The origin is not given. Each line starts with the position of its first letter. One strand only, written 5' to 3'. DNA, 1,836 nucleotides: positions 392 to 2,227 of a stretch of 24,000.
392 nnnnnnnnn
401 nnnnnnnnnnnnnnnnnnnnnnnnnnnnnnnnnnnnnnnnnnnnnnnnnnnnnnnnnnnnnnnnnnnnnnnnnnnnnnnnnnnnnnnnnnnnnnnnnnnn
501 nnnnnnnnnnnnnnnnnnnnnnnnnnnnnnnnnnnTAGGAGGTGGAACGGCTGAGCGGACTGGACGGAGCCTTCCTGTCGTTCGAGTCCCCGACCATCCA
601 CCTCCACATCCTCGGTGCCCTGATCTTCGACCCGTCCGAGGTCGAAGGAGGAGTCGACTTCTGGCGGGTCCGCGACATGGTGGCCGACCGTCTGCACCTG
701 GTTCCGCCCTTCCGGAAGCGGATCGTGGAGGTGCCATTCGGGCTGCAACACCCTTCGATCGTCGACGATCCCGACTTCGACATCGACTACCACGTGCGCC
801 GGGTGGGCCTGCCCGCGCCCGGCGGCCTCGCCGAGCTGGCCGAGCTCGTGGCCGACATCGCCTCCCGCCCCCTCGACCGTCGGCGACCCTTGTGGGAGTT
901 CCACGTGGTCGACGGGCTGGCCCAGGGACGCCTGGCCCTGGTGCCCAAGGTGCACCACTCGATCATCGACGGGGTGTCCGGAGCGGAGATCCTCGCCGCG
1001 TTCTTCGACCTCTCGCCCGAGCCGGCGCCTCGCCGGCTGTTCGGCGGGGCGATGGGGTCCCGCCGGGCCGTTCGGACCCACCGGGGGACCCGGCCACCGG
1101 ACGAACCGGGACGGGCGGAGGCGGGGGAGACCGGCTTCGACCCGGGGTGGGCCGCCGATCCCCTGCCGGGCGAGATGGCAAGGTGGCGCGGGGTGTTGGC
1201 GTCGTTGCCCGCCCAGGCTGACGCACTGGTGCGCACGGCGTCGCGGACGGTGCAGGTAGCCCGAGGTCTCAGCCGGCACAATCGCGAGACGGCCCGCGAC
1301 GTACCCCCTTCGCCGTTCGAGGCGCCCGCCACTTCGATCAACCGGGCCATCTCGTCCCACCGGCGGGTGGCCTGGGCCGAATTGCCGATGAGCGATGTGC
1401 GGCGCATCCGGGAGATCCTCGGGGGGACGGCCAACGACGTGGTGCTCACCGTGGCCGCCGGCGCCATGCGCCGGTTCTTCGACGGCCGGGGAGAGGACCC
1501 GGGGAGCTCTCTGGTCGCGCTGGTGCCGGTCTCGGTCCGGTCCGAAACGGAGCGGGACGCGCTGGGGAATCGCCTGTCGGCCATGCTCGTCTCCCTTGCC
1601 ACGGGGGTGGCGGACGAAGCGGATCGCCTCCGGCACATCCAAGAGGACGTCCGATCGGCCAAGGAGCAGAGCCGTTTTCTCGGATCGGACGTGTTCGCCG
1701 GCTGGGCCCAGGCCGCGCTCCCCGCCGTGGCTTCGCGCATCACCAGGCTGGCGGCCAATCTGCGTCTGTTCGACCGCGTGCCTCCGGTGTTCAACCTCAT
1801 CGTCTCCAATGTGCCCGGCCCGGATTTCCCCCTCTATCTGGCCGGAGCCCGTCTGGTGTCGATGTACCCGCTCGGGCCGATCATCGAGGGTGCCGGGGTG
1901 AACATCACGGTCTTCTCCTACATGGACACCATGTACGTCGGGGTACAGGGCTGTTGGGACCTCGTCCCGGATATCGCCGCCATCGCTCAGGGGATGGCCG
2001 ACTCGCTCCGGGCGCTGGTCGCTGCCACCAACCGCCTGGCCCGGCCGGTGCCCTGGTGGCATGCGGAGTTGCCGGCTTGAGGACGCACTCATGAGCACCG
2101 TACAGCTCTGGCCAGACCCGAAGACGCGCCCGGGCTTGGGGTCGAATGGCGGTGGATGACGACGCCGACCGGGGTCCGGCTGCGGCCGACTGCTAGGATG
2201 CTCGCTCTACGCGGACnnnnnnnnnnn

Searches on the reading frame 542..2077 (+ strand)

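Call 32: search_protein_families(library=pfam, max_evalue=0.01, proteins=[window:542-2077:+])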
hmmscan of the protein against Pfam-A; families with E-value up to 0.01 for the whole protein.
window:542-2077:+ (512 aa): 2 families
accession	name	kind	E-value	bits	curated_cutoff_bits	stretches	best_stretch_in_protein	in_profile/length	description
PF03007.21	WS_DGAT_cat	-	2.9e-73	247.3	23.6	1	4-301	1-263/263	Wax ester synthase/diacylglycerol acyltransferase catalytic domain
PF06974.18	WS_DGAT_C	-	4.7e-32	111.5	20.7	1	342-492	2-144/145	WS/DGAT C-terminal domain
